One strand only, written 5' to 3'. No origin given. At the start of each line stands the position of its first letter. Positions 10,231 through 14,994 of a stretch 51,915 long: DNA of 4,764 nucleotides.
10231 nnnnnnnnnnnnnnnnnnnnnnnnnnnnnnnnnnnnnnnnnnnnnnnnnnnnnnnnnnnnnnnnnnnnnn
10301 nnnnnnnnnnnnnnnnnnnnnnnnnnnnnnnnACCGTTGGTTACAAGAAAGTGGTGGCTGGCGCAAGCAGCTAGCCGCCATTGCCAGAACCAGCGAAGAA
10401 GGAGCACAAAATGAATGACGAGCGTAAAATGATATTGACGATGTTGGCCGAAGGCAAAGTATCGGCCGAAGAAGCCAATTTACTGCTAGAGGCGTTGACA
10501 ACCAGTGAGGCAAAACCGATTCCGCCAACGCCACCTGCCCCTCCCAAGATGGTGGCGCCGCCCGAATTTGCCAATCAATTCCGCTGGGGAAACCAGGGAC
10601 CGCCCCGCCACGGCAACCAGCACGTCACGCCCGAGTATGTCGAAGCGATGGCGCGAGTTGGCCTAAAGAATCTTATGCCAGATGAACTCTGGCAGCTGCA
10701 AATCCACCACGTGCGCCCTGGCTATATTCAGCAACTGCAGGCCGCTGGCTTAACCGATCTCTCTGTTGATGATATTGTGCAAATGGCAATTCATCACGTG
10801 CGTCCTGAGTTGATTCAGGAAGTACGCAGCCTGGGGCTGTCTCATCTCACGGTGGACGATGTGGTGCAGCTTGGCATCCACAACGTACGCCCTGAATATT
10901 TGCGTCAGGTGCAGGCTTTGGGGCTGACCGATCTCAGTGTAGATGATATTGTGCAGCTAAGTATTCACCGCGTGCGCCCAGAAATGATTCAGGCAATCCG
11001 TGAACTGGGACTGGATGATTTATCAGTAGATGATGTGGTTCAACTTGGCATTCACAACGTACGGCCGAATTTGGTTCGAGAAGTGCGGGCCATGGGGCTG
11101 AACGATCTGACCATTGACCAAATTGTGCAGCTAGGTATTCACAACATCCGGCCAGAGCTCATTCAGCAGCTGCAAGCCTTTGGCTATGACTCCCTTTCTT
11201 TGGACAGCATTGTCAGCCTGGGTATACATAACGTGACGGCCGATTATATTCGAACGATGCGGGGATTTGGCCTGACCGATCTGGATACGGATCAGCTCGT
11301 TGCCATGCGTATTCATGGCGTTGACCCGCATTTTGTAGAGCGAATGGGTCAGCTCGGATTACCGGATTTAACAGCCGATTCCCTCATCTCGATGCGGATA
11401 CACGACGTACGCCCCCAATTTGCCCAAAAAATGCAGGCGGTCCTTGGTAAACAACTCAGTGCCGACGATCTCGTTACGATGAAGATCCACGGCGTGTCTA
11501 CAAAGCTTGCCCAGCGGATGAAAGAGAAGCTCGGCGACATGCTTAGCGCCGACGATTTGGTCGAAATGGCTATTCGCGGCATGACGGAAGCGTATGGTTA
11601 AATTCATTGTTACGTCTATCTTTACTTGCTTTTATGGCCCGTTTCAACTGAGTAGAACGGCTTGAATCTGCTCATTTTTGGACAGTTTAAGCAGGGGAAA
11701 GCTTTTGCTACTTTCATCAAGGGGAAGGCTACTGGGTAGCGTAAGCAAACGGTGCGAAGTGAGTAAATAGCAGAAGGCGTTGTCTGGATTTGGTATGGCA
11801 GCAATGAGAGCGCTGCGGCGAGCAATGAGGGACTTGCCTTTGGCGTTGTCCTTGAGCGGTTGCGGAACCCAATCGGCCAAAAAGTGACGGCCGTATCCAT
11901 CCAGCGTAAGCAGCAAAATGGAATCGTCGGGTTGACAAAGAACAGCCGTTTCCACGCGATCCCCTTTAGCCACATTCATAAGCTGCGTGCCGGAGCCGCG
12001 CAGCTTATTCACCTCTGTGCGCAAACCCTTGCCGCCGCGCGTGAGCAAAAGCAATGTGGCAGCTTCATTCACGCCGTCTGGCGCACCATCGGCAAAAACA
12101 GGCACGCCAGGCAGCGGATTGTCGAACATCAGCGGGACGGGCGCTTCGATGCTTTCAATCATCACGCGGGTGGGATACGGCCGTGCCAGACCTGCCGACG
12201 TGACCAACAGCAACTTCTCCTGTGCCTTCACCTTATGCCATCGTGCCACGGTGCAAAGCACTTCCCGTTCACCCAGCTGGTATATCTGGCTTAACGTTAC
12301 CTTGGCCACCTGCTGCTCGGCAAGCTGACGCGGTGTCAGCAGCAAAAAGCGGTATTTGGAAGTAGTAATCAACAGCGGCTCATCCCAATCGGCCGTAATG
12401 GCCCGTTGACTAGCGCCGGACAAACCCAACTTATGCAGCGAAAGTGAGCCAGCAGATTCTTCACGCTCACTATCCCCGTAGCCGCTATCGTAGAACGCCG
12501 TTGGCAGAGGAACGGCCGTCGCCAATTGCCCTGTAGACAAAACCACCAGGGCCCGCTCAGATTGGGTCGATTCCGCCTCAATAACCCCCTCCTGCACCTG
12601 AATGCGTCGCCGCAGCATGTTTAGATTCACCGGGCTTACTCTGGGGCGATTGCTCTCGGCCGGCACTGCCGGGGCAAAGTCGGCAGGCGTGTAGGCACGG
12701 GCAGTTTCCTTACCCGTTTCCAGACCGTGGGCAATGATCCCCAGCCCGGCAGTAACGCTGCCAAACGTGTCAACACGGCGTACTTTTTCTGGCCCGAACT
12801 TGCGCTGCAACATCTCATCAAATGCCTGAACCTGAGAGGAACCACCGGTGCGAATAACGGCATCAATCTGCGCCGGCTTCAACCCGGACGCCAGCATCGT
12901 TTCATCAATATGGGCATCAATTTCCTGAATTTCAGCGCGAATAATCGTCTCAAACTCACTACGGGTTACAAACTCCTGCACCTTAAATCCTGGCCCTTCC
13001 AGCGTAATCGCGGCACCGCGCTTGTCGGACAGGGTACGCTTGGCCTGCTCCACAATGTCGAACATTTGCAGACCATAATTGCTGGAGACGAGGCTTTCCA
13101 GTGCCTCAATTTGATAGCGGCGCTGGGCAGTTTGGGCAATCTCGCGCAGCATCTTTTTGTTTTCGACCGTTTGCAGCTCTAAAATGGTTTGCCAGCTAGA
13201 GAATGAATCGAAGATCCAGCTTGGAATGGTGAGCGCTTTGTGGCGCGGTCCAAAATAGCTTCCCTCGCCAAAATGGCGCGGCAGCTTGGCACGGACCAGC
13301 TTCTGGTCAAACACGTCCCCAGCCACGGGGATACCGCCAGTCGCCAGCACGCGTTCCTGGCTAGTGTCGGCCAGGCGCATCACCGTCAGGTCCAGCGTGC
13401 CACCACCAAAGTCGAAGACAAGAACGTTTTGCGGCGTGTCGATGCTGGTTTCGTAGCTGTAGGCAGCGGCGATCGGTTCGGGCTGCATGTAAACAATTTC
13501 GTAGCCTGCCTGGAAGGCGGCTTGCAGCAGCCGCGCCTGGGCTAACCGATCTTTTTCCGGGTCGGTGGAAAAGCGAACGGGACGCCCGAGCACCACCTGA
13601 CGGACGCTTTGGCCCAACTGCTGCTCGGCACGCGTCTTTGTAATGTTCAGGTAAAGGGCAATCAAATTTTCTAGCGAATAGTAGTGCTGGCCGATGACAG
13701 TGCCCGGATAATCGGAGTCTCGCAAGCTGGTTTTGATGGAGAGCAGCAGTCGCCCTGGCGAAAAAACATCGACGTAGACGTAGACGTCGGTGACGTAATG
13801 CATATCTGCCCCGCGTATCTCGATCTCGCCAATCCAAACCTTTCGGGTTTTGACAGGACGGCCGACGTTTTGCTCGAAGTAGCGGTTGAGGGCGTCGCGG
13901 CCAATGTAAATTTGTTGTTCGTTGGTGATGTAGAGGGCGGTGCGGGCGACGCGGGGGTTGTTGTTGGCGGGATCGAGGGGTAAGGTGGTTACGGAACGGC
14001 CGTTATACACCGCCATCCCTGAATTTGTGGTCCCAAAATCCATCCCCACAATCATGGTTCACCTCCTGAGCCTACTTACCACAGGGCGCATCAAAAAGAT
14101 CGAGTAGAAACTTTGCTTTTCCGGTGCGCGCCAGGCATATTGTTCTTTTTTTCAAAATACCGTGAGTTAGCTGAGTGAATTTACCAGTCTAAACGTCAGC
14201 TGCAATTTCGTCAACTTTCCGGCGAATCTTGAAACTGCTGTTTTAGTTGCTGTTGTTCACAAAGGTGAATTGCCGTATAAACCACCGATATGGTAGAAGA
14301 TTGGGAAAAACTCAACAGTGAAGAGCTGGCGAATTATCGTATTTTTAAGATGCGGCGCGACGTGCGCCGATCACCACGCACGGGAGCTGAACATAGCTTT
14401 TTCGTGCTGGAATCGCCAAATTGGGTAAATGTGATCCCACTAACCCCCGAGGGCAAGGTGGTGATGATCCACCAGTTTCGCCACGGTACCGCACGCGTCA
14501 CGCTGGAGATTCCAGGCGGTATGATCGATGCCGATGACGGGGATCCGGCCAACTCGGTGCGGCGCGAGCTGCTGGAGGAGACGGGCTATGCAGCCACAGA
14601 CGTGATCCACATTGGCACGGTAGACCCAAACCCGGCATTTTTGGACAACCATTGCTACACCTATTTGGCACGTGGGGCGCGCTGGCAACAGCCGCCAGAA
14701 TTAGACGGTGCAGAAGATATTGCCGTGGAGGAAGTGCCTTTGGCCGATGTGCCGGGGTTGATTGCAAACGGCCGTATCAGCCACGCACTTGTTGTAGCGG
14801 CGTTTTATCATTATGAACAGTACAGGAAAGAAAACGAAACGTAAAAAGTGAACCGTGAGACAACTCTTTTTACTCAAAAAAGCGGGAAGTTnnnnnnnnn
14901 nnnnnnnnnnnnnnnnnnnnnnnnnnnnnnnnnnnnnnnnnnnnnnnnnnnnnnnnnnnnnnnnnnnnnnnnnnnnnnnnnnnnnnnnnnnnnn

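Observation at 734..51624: HIP1-like highly iterated palindrome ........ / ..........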

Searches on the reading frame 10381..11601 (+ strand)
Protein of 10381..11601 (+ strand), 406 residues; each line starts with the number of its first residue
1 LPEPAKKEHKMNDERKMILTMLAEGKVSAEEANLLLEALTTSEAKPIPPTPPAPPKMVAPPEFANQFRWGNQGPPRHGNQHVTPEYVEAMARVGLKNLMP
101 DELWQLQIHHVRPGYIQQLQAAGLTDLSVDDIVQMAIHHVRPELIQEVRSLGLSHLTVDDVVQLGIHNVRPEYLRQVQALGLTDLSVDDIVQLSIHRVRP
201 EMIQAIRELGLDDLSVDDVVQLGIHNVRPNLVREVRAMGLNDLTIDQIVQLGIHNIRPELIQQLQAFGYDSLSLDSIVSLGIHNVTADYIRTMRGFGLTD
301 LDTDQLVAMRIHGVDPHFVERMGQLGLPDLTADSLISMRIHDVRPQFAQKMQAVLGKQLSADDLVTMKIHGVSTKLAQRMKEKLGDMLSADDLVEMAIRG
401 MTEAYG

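Call 65: search_protein_families(library=pfam, proteins=[window:10381-11601:+], max_evalue=0.00001)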
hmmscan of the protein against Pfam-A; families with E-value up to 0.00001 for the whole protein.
window:10381-11601:+ (406 aa): 2 families
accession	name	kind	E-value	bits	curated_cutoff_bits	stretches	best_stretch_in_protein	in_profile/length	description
PF22746.1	SHOCT-like_DUF2089-C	-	4.4e-09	36.1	27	1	13-41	1-29/32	SHOCT-like domain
PF00491.26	Arginase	-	9.4e-06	25.7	22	0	128-186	149-208/280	Arginase family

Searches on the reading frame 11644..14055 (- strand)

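Call 5: search_protein_families(library=ncbifam, proteins=[window:11644-14055:-], max_evalue=1e-10)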
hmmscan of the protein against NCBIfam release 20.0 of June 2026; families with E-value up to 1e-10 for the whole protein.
window:11644-14055:- (803 aa): 8 families
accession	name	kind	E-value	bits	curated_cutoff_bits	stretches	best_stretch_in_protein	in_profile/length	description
NF008673.0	PRK11678.1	equivalog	1.8e-44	152.3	331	1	128-442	126-445/450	molecular chaperone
NF001413.0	PRK00290.1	equivalog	2e-29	102.4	648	1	2-254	4-229/625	molecular chaperone DnaK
TIGR02350.1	prok_dnaK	equivalog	3.3e-28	98.4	822.55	1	2-254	2-228/596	molecular chaperone DnaK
TIGR01991.1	HscA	equivalog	4.2e-26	91.6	708.55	1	135-256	114-229/600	Fe-S protein assembly chaperone HscA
NF003520.0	PRK05183.1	subfamily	1.8e-24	86.1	620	1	2-255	21-248/621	Fe-S protein assembly chaperone HscA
NF009947.0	PRK13411.1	equivalog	9.9e-24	83.3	1002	1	122-255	104-232/662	molecular chaperone DnaK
NF009946.0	PRK13410.1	equivalog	2.8e-20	72.1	1019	1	124-255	108-233/669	molecular chaperone DnaK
NF002399.0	PRK01433.1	equivalog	7e-19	67.8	743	1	131-243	121-226/595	Fe-S protein assembly chaperone HscA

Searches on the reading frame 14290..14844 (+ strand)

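Call 65: search_protein_families(library=pfam, proteins=[window:14290-14844:+], max_evalue=0.00001)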
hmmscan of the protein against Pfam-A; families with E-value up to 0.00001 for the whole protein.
window:14290-14844:+ (184 aa): 1 family
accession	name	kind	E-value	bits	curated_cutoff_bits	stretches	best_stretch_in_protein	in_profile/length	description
PF00293.34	NUDIX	-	6.9e-15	55.7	21.1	1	46-169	6-131/134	NUDIX domain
